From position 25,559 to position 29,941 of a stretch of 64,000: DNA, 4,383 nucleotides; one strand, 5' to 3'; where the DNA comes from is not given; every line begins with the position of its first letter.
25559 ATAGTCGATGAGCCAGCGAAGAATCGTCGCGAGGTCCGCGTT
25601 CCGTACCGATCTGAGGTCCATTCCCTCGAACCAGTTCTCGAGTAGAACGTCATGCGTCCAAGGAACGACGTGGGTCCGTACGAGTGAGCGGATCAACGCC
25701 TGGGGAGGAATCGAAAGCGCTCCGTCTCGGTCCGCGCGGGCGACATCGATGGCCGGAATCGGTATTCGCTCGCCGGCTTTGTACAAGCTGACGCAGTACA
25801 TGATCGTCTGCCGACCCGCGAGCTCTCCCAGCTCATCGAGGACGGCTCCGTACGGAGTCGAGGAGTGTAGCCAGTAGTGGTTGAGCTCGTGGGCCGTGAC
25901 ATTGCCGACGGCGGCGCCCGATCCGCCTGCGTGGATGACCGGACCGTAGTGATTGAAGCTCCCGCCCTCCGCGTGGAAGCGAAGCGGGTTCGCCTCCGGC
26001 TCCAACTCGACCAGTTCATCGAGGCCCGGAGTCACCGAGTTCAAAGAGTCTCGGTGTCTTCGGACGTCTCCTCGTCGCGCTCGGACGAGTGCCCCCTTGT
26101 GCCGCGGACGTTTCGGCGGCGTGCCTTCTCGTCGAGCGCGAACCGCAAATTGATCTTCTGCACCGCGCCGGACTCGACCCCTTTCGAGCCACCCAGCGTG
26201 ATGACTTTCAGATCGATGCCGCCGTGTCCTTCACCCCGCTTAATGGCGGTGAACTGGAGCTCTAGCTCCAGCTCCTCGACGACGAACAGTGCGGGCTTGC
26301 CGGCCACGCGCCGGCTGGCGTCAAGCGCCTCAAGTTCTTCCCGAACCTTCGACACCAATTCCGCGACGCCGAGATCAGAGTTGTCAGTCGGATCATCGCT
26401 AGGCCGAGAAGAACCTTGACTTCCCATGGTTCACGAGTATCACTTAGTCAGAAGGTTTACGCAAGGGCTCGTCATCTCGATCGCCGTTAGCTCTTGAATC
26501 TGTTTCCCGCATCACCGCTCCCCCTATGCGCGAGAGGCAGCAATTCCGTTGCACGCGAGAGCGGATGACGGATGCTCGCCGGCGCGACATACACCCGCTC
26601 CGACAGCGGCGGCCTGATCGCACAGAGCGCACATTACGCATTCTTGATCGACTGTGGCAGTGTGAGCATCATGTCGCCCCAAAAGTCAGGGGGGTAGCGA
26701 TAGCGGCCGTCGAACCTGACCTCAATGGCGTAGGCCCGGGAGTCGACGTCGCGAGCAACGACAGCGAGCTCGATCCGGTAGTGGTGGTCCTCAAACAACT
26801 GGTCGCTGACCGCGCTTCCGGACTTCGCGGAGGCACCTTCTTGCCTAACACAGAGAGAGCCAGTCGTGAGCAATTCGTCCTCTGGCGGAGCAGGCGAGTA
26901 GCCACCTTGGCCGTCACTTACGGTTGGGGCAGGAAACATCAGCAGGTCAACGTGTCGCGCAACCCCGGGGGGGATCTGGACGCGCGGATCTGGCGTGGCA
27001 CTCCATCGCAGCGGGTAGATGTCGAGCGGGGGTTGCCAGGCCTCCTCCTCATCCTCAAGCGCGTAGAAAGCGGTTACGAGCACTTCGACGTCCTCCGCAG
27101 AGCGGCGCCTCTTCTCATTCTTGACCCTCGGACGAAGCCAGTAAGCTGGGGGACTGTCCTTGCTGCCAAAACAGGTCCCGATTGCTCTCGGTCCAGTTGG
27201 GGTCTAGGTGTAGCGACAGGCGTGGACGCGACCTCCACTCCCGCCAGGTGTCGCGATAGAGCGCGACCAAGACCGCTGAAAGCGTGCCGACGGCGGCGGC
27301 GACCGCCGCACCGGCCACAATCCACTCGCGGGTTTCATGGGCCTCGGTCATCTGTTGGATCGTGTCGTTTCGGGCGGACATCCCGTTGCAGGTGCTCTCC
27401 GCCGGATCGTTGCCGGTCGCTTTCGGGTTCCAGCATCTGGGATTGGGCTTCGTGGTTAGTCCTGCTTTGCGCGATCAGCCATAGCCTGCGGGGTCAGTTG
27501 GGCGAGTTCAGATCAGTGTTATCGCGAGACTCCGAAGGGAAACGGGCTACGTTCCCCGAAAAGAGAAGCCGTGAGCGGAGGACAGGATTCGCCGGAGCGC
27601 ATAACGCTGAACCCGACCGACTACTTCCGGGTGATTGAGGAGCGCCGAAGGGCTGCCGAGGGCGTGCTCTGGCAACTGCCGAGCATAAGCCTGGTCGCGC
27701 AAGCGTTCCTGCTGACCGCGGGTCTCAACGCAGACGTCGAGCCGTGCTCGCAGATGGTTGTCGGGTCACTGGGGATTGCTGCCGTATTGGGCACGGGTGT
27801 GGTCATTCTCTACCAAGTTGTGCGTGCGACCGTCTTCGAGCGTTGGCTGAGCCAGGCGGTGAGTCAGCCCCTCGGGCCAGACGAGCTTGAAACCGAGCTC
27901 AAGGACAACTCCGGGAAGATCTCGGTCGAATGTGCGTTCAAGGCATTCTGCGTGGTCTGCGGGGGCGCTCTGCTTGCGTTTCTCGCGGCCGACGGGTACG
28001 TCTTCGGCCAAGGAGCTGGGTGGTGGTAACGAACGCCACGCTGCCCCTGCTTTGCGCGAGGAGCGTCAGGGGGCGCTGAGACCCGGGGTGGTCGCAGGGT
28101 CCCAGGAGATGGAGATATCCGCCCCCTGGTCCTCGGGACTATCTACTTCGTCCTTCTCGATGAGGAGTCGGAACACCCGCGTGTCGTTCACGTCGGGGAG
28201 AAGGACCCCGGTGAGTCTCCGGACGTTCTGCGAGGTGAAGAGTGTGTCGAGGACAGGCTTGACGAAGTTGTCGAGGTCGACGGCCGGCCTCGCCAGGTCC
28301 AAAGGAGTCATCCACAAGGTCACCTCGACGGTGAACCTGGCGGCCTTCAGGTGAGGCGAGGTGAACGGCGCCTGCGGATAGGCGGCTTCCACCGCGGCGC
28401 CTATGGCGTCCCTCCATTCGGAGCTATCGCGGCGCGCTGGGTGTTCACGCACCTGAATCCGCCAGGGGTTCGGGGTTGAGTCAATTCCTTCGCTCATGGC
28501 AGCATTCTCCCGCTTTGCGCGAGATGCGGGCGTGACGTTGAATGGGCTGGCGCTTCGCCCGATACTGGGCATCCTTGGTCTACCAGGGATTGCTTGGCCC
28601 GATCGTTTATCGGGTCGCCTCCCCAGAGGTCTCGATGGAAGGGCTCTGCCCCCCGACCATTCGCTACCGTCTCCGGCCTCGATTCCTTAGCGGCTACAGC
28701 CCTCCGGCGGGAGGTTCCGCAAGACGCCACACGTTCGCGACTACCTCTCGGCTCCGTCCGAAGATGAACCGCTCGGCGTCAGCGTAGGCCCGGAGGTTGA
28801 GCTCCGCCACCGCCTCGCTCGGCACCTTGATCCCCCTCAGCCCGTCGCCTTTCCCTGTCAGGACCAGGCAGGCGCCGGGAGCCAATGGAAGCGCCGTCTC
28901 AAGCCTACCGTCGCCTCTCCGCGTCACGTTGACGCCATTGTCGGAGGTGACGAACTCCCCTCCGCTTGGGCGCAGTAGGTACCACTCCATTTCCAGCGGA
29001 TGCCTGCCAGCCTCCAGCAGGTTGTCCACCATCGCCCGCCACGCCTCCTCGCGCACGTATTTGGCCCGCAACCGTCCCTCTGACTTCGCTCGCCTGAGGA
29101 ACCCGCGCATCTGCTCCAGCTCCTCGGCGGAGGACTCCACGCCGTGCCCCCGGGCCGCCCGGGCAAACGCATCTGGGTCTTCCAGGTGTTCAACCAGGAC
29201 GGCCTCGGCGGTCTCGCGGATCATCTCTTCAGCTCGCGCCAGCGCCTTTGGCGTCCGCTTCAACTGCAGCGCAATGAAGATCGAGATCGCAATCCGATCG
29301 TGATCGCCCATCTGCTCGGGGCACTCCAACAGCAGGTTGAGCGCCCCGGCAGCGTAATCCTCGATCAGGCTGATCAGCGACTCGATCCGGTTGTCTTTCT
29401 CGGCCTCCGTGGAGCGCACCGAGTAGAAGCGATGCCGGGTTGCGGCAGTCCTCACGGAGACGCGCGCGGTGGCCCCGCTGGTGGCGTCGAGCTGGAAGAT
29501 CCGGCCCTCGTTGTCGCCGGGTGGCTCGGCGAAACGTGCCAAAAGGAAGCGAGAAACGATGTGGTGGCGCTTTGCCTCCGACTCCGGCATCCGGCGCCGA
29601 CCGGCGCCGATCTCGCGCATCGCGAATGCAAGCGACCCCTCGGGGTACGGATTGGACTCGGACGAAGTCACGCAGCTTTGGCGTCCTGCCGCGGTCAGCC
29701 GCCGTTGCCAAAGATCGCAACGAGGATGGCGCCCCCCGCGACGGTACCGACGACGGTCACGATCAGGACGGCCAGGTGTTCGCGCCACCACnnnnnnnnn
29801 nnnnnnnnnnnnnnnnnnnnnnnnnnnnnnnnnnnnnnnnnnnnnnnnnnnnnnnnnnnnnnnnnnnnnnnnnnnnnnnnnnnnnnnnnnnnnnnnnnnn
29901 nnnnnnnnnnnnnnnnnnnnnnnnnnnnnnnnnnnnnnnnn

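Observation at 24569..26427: Trypco2 adaptor translationally coupled to an HExxH protein instead of a trypsin-like protease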

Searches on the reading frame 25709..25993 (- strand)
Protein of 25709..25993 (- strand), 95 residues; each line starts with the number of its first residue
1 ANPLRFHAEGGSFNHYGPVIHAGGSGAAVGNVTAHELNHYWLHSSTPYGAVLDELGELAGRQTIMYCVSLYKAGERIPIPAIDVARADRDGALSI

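Call 87: search_solved_structures(query=A6, max_evalue=10, show_alignments=5)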
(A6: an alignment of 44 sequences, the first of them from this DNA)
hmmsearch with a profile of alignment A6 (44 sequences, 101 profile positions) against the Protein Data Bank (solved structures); distinct sequences matched with E-value up to 10: 5.
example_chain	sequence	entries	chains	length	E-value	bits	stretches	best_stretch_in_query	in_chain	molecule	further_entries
2aq1_B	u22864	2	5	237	0.3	14.3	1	12-42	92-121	Enterotoxin type C-3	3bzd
2aq2_B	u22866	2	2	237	0.46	13.7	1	12-42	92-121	Enterotoxin type C-3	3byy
4rfu_A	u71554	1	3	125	0.8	13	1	39-93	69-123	Coat protein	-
8xid_A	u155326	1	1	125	0.8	13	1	39-93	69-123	Capsid protein alpha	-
1ck1_A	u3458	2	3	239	1.1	12.5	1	12-42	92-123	PROTEIN (ENTEROTOXIN TYPE C-3) | STAPHYLOCOCCAL ENTEROTOXIN C3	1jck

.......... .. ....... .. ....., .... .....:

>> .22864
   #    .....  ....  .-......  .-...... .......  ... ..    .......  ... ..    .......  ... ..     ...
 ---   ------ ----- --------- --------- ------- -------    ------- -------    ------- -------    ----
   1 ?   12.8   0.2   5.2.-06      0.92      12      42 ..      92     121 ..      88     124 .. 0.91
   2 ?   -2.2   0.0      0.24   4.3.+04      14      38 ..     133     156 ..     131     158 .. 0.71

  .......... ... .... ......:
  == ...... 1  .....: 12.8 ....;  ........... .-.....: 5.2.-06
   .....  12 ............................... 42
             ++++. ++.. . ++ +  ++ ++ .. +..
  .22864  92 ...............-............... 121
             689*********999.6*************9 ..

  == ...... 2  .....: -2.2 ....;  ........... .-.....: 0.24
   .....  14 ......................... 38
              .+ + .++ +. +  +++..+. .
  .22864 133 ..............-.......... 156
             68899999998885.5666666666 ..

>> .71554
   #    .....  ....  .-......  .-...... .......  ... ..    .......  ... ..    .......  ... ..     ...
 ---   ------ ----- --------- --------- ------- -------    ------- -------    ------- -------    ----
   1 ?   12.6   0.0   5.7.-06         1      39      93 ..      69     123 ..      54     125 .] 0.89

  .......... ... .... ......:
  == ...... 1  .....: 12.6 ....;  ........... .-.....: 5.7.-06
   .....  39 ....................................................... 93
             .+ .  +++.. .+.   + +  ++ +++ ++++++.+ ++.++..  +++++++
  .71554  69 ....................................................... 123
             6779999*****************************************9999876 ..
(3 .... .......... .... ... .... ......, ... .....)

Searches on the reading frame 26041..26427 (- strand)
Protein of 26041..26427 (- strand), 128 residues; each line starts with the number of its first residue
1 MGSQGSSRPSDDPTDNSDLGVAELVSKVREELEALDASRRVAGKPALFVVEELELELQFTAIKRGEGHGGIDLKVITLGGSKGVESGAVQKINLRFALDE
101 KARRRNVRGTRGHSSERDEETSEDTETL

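Call 3: search_protein_families(library=pfam, proteins=[window:26041-26427:-], max_evalue=1)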
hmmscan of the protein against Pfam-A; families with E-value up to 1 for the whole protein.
window:26041-26427:- (128 aa): 1 family
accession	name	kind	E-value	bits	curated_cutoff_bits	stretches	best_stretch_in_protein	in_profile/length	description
PF19631.4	Trypco2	-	1.4e-15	57.7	24.2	1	20-96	2-76/78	Trypsin-co-occurring domain 2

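Call 4: search_protein_families(library=padloc, proteins=[window:26041-26427:-], max_evalue=1)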
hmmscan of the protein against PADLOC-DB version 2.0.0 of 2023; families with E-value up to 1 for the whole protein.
window:26041-26427:- (128 aa): 0 families

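Call 62: find_homologous_proteins(query=window:26041-26427:-, max_evalue=0.001)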
Query window:26041-26427:- (128 aa): 11 proteins with E <= 0.001 among 169 candidates.
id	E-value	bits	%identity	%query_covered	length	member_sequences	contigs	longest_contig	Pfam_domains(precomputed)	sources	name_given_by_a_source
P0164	6.0e-61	222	88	100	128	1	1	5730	PF19631.5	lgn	-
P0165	3.5e-58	213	81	100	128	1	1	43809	PF19631.5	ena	-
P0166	7.3e-57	209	99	82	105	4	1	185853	PF19631.5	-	-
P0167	1.6e-38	150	62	100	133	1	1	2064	PF19631.5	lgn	-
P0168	2.7e-38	149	68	89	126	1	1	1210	PF19631.5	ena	-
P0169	1.1e-35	141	63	94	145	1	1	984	PF19631.5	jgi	jgi:hypothetical protein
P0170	3.2e-35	139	64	90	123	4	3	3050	PF19631.5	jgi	jgi:hypothetical protein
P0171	6.3e-35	138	58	89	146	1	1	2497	PF19631.5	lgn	-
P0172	3.2e-34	136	63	91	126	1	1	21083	PF19631.5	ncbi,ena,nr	ncbi:MAG TPA: trypco2 family protein [Solirubrobacterales bacterium]|nr:trypco2 family protein [Soli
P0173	4.3e-34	135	63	90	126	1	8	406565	PF19631.5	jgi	jgi:hypothetical protein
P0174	5.3e-31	125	56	89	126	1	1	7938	PF19631.5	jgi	jgi:NTP-dependent ternary system trypsin peptidase co-occuring protein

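Call 80: find_encoding_contigs(protein=P0165, flank=9000, max_places=2)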
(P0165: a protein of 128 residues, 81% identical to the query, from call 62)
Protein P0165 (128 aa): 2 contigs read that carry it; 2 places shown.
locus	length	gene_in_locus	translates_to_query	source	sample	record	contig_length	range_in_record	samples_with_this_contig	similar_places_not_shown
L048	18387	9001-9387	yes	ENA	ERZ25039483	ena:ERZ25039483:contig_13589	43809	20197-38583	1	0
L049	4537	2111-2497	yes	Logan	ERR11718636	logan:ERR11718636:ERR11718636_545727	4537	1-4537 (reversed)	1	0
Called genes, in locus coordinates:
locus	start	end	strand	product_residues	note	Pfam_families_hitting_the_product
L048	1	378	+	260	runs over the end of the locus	-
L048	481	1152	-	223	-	-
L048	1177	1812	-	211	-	PF04542:Sigma70_r2, PF08281:Sigma70_r4_2, PF04545:Sigma70_r4 (faint)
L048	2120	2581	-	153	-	-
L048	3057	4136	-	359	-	PF20466:MmeI_TRD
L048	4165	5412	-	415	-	PF14690:Zn_ribbon_ISL3 (weak), PF13542:HTH_Tnp_ISL3, PF01610:DDE_Tnp_ISL3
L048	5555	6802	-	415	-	PF14690:Zn_ribbon_ISL3 (weak), PF13542:HTH_Tnp_ISL3, PF01610:DDE_Tnp_ISL3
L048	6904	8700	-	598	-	PF20464:MmeI_N, PF20465:MmeI_hel, PF20473:MmeI_Mtase, PF07669:Eco57I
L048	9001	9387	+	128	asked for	PF19631:Trypco2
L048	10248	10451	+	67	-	-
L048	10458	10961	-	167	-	-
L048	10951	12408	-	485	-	-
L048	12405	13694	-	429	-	PF19044:P-loop_TraG (faint)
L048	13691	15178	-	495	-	-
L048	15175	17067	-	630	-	-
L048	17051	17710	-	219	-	PF26526:DUF8175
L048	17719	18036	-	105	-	-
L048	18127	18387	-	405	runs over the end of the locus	PF04545:Sigma70_r4 (weak), PF08281:Sigma70_r4_2 (weak)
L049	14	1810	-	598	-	PF20464:MmeI_N, PF20465:MmeI_hel, PF20473:MmeI_Mtase, PF07669:Eco57I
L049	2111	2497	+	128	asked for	PF19631:Trypco2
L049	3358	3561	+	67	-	-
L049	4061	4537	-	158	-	?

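Call 93: search_protein_families(library=ncbifam, proteins=[window:26041-26427:-], max_evalue=1)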
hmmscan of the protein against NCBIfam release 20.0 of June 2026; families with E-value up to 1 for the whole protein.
window:26041-26427:- (128 aa): 0 families

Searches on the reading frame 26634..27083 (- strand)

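Call 3: search_protein_families(library=pfam, proteins=[window:26634-27083:-], max_evalue=1)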
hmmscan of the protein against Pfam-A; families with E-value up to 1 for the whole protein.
window:26634-27083:- (149 aa): 1 family
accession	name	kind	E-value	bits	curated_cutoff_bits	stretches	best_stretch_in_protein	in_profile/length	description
PF22512.1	Csa_translocation_dom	-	0.059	13.4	27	1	56-71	25-40/44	Colicin S4 translocation domain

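Call 4: search_protein_families(library=padloc, proteins=[window:26634-27083:-], max_evalue=1)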
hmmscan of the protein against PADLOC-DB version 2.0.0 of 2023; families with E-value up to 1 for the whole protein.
window:26634-27083:- (149 aa): 0 families

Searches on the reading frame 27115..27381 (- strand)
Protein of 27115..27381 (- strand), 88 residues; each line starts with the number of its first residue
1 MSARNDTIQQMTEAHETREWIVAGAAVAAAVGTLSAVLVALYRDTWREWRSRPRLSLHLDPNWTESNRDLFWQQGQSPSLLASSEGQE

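Call 3: search_protein_families(library=pfam, proteins=[window:27115-27381:-], max_evalue=1)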
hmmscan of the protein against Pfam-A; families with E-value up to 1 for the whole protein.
window:27115-27381:- (88 aa): 1 family
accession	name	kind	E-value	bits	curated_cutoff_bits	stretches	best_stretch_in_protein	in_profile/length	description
PF10814.13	CwsA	-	0.088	13.5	26.7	1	6-53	76-125/134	Cell wall synthesis protein CwsA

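Call 4: search_protein_families(library=padloc, proteins=[window:27115-27381:-], max_evalue=1)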
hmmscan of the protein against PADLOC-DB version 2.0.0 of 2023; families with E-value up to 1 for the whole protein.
window:27115-27381:- (88 aa): 0 families

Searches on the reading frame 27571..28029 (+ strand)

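Call 3: search_protein_families(library=pfam, proteins=[window:27571-28029:+], max_evalue=1)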
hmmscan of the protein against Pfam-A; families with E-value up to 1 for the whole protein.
window:27571-28029:+ (152 aa): 1 family
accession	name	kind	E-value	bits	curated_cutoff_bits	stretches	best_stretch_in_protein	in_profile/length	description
PF11808.13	PhoR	-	0.069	14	27.1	1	62-99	21-58/86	Phosphate regulon sensor protein PhoR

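Call 4: search_protein_families(library=padloc, proteins=[window:27571-28029:+], max_evalue=1)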
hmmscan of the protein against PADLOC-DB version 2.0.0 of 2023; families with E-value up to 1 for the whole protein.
window:27571-28029:+ (152 aa): 0 families

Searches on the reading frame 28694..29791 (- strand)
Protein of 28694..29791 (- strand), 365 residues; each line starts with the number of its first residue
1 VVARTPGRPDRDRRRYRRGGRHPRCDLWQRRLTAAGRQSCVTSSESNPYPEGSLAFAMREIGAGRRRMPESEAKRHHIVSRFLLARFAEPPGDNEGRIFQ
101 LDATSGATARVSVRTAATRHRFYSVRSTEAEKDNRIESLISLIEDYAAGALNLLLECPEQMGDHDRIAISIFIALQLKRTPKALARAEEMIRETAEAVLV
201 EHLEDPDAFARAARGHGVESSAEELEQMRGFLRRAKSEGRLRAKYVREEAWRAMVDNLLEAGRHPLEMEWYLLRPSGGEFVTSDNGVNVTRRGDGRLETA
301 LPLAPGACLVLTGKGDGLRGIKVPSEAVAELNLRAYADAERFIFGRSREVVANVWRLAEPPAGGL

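Call 3: search_protein_families(library=pfam, proteins=[window:28694-29791:-], max_evalue=1)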
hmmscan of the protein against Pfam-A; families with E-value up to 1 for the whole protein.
window:28694-29791:- (365 aa): 1 family
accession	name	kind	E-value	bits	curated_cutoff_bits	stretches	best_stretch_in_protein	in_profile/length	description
PF14022.11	DUF4238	-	1.5e-26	93.9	27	1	75-348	1-280/281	Protein of unknown function (DUF4238)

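Call 4: search_protein_families(library=padloc, proteins=[window:28694-29791:-], max_evalue=1)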
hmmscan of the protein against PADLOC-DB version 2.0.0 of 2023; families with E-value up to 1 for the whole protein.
window:28694-29791:- (365 aa): 0 families
